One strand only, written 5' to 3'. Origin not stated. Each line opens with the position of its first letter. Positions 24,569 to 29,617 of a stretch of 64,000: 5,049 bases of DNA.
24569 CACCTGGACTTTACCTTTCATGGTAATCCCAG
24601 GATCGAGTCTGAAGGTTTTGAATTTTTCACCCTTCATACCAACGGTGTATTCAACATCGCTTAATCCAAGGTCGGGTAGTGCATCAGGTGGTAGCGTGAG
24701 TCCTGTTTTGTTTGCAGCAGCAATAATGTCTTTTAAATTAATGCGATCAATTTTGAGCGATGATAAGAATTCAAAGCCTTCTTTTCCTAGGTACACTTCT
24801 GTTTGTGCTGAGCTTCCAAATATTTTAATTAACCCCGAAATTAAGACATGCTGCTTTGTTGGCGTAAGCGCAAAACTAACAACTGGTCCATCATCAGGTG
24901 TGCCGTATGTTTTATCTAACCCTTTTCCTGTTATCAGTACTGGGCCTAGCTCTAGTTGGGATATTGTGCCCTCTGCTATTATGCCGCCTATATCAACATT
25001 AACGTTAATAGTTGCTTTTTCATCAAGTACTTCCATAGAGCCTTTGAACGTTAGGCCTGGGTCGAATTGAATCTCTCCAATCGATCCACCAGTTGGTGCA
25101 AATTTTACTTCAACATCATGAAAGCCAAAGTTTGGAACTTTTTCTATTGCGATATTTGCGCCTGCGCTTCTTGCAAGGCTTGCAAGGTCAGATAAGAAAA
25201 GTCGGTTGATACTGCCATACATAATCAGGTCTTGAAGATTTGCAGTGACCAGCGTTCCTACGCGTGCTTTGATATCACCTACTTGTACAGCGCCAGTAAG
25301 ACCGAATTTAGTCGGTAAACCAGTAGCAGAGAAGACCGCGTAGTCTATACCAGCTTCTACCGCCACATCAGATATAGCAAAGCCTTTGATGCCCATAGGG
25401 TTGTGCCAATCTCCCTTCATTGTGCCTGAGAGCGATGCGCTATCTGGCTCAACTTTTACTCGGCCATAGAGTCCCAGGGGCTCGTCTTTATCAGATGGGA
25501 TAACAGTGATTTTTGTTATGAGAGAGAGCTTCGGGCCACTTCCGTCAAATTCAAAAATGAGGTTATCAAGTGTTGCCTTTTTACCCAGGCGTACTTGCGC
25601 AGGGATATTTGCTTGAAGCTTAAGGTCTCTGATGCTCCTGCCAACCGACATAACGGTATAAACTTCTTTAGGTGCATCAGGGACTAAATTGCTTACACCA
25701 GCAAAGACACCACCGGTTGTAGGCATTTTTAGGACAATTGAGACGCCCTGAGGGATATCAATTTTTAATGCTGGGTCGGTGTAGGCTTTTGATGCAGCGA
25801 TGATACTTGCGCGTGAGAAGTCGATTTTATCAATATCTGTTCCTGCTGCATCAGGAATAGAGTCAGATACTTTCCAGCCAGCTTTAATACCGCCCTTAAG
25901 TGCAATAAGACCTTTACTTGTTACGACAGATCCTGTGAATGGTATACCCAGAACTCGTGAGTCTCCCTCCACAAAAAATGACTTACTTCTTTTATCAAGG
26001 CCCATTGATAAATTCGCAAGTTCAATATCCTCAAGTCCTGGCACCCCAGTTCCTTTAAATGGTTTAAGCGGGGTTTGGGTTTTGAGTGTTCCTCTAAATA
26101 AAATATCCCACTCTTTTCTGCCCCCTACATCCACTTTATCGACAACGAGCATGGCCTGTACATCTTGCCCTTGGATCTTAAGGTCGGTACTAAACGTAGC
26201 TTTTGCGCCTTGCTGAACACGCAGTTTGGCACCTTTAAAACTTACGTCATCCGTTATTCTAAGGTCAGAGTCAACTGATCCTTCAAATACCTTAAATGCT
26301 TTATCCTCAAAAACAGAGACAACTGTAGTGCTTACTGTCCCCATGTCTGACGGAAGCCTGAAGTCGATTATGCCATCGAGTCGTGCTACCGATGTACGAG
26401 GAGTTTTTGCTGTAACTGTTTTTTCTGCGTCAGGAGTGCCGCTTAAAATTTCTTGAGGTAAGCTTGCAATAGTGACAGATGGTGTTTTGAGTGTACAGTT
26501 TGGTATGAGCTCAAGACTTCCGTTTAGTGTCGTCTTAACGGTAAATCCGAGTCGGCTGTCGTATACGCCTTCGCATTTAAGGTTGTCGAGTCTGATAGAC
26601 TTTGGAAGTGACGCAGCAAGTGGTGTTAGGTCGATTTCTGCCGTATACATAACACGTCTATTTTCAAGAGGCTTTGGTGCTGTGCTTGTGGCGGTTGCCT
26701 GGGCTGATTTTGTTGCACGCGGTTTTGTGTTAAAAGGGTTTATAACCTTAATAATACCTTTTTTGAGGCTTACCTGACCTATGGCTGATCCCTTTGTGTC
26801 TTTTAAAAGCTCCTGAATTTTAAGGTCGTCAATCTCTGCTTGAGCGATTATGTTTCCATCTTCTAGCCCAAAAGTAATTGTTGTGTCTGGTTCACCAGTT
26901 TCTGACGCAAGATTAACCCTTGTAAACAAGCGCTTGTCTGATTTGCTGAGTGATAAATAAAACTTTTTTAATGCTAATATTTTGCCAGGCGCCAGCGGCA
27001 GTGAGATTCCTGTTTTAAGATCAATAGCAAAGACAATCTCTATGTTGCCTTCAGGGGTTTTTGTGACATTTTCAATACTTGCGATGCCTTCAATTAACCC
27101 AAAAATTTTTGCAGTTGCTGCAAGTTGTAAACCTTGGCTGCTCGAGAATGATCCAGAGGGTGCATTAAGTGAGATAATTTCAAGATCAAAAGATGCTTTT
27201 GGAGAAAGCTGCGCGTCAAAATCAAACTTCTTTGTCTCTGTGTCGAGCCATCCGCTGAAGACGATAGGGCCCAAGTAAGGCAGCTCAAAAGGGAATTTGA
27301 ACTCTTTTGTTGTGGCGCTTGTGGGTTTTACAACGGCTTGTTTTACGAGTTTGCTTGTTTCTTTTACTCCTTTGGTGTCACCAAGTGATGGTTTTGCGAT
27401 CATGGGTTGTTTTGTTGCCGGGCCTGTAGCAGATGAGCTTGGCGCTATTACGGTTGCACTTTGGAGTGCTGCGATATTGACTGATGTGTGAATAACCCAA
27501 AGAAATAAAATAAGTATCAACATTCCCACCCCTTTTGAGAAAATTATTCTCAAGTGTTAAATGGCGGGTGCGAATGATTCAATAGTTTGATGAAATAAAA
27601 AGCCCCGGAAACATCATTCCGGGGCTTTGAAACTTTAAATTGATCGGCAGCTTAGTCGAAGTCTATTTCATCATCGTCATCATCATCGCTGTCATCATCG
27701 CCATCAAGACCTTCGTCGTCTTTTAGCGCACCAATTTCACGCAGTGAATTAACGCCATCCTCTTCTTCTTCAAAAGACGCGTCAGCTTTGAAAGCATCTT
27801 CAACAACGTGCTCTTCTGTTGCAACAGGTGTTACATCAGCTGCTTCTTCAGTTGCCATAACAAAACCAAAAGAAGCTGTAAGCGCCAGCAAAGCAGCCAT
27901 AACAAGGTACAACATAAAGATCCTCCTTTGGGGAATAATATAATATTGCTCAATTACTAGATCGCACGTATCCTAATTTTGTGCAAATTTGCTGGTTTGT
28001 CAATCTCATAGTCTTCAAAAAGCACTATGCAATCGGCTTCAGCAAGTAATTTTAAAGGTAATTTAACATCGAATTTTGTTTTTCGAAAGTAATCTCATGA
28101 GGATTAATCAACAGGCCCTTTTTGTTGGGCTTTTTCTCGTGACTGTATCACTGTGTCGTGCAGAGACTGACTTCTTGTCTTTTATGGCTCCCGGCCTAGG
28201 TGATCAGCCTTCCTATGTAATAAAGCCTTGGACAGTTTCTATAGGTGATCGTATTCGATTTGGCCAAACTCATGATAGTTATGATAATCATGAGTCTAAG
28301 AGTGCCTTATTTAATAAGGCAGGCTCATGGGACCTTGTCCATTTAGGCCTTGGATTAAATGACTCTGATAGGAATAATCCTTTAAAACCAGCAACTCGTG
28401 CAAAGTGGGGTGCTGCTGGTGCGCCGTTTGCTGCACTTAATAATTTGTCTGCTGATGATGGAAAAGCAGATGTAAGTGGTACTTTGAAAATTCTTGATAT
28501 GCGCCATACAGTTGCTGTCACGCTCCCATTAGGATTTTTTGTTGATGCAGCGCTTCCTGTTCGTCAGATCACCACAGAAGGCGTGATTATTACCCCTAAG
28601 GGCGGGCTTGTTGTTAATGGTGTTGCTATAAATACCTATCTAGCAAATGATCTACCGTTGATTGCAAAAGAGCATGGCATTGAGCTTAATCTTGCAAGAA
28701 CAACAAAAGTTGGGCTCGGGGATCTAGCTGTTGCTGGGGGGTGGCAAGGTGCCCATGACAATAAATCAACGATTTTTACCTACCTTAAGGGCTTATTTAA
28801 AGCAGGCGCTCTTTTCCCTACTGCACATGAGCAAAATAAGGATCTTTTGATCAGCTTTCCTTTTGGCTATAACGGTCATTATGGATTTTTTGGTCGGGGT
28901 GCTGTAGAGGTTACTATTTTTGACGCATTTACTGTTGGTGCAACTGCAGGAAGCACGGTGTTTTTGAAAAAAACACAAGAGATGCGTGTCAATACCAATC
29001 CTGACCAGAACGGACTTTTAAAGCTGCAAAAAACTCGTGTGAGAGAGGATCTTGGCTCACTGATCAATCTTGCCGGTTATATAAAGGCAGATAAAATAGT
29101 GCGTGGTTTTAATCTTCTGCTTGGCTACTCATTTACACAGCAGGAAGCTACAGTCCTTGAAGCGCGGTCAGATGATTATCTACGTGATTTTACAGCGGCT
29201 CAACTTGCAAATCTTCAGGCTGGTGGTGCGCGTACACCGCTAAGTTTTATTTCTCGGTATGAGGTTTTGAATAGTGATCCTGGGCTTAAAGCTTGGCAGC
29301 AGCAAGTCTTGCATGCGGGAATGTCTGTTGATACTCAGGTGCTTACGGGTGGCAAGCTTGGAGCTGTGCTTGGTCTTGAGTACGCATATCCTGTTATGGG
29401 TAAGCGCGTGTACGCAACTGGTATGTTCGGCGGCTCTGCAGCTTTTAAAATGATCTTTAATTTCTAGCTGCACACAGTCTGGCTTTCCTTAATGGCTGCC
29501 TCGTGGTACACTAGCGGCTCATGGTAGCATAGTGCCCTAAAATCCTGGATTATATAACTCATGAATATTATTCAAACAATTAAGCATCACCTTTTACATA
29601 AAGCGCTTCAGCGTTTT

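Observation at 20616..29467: Candidate undescribed surface or secretion module: five consecutive exported proteins of unknown family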

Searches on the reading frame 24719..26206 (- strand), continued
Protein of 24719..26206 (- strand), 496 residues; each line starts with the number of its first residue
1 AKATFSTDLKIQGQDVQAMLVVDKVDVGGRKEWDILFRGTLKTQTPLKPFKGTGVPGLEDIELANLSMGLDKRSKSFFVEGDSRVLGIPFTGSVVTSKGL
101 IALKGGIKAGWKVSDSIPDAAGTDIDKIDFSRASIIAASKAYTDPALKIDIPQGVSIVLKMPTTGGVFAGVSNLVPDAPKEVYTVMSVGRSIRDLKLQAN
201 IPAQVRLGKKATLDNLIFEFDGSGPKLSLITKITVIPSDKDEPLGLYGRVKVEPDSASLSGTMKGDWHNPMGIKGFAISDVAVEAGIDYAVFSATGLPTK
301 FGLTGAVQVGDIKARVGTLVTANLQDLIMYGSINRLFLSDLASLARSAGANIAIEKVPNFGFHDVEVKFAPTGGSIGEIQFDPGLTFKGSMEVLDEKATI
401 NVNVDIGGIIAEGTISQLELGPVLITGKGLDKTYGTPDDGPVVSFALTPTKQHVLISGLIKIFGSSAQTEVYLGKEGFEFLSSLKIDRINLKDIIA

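Call 79: search_solved_structures(query=A3, max_evalue=1)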
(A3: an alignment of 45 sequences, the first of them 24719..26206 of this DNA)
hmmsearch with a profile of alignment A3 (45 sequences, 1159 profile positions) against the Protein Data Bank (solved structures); distinct sequences matched with E-value up to 1: 210 (the best 60 are shown).
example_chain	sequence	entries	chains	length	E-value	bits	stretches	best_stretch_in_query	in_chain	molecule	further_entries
4tko_B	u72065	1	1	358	4.2e-06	28.4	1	915-1006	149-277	EmrA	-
9m8o_P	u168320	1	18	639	0.00027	22.4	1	859-994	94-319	Gp18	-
4fye_A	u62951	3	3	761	0.0011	20.4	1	893-1012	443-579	SidF, inhibitor of growth family, member 3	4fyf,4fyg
9cuy_c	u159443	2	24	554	0.0018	19.7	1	902-986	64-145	Short tail fiber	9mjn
4zry_B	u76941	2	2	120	0.0018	19.7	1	919-994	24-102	Keratin, type II cytoskeletal 1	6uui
6snr_A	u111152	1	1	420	0.0032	18.9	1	928-976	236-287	Lipid II:glycine glycyltransferase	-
9cpc_1H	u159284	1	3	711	0.005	18.2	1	915-1021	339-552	Coiled-coil domain-containing protein 114 isoform X2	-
3tnu_B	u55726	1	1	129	0.005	18.2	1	906-994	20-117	Keratin, type II cytoskeletal 5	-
9ugr_A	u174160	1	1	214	0.0054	18.1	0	917-993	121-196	Syn-F4-Link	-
6clz_B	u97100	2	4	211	0.007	17.7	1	901-1059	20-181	Apolipoprotein A-I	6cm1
8th8_S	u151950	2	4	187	0.0077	17.6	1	893-992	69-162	Coiled-coil domain-containing protein 153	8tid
4xa3_A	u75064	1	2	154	0.012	17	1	916-995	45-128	Gp7-MYH7(1361-1425)-Eb1 chimera protein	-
9s4q_25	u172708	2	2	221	0.013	16.8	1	898-1011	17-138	Kinetochore protein SPC25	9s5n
9e5c_0t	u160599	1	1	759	0.017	16.5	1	868-1042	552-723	MOP84A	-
8zuk_A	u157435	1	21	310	0.018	16.4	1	914-994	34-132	TNF receptor-associated factor 3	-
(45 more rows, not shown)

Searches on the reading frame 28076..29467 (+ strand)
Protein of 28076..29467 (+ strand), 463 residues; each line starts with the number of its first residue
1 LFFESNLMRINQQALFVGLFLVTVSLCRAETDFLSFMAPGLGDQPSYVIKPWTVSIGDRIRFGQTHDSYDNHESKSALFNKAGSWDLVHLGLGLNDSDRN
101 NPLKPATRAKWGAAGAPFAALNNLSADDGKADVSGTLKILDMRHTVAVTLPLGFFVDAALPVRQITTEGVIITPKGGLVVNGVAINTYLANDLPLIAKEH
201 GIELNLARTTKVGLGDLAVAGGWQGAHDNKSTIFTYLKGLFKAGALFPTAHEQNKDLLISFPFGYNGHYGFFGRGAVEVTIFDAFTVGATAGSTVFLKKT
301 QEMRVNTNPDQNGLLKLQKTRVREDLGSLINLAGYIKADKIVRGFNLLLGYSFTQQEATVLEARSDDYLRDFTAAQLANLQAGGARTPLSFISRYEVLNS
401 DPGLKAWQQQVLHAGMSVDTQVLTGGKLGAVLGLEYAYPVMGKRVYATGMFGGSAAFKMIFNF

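Call 3: search_protein_families(library=pfam, proteins=[window:28097-29467:+], max_evalue=0.1)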
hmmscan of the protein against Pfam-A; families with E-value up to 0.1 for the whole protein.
window:28097-29467:+ (456 aa): 0 families

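Call 4: search_protein_families(library=ncbifam, proteins=[window:28097-29467:+], max_evalue=0.1)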
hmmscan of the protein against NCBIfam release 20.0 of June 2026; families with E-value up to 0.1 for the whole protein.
window:28097-29467:+ (456 aa): 0 families

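Call 7: search_solved_structures(query=window:28097-29467:+, max_evalue=1)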
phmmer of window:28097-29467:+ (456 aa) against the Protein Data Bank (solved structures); distinct sequences matched with E-value up to 1: 0.

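Call 9: find_encoding_contigs(protein=window:28076-29467:+, flank=10000, max_places=6)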
Protein window:28076-29467:+ (463 aa): no gene with exactly this product is on record in the collection.

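Call 11: find_encoding_contigs(protein=window:28097-29467:+, flank=10000, max_places=6)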
Protein window:28097-29467:+ (456 aa): 3 contigs read that carry it; 1 place shown.
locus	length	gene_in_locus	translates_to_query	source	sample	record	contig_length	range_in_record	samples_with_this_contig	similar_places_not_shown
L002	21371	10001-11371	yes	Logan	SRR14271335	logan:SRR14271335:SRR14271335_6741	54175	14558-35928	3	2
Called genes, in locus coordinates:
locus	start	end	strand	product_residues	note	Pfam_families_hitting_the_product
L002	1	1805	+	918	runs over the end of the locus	PF00675:Peptidase_M16, PF05193:Peptidase_M16_C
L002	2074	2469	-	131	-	PF00825:Ribonuclease_P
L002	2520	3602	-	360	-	-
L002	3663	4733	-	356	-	-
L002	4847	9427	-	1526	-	-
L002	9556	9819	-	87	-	-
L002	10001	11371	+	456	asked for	-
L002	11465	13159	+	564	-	PF03485:Arg_tRNA_synt_N, PF00750:tRNA-synt_1d, PF00133:tRNA-synt_1 (faint), PF01406:tRNA-synt_1e (faint), PF05746:DALR_1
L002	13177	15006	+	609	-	PF00009:GTP_EFTU, PF00071:Ras (weak), PF03144:GTP_EFTU_D2 (weak), PF00679:EFG_C, PF06421:LepA_C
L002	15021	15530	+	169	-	PF00376:MerR, PF13411:MerR_1, PF13591:MerR_2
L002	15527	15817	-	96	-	-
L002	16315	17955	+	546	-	PF21760:SecD_1st, PF22599:SecDF_P1_head, PF02355:SecD_SecF_C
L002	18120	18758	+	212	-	PF02660:G3P_acyltransf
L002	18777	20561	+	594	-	PF04675:DNA_ligase_A_N, PF01068:DNA_ligase_A_M, PF04679:DNA_ligase_A_C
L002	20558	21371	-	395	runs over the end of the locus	PF00534:Glycos_transf_1, PF13692:Glyco_trans_1_4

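Call 12: find_homologous_proteins(query=window:28097-29467:+, max_evalue=0.001)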
Query window:28097-29467:+ (456 aa): 1 proteins with E <= 0.001 among 8000 candidates.
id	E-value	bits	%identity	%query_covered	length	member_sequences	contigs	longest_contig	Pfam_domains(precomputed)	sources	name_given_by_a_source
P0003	2.9e-291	984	95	100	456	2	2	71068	-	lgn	-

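Call 36: predict_structure(alignment_id=A1)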
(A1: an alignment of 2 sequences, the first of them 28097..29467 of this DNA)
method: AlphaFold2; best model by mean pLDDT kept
length: 456 residues; sequences in the alignment: 2
mean_pLDDT: 26.2   pTM: 0.15
mean pLDDT of the five models: 26.2, 26.2, 24.1, 23.4, 23.1
residues with pLDDT >= 90: 0; 70-90: 0; 50-70: 0; < 50: 456
segments of 3 or more residues with pLDDT < 50: 1-456
pLDDT, mean of each block of 10 residues (from residue 1): 25 25 26 28 23 23 25 22 25 31 26 25 24 21 22 23 26 28 25 25 25 26 26 27 24 23 24 24 25 26 29 27 28 27 30 32 32 30 26 36 32 29 27 25 23 21
secondary structure, 60 per line:
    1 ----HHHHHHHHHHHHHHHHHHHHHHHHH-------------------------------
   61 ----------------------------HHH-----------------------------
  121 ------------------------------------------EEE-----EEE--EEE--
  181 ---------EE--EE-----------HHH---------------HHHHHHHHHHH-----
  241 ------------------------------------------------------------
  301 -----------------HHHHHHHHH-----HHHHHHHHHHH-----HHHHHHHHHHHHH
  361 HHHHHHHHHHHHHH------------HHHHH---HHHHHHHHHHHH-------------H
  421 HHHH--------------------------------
elements in order: H5-29 E163-165 E171-173 E176-178 H225-235 H318-326 H332-342 H348-374 H387-391 H395-406 H420-424

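Call 82: search_protein_families(library=phrogs, proteins=[window:28097-29467:+], max_evalue=0.01)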
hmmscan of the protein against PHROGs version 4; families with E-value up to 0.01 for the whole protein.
window:28097-29467:+ (456 aa): 0 families
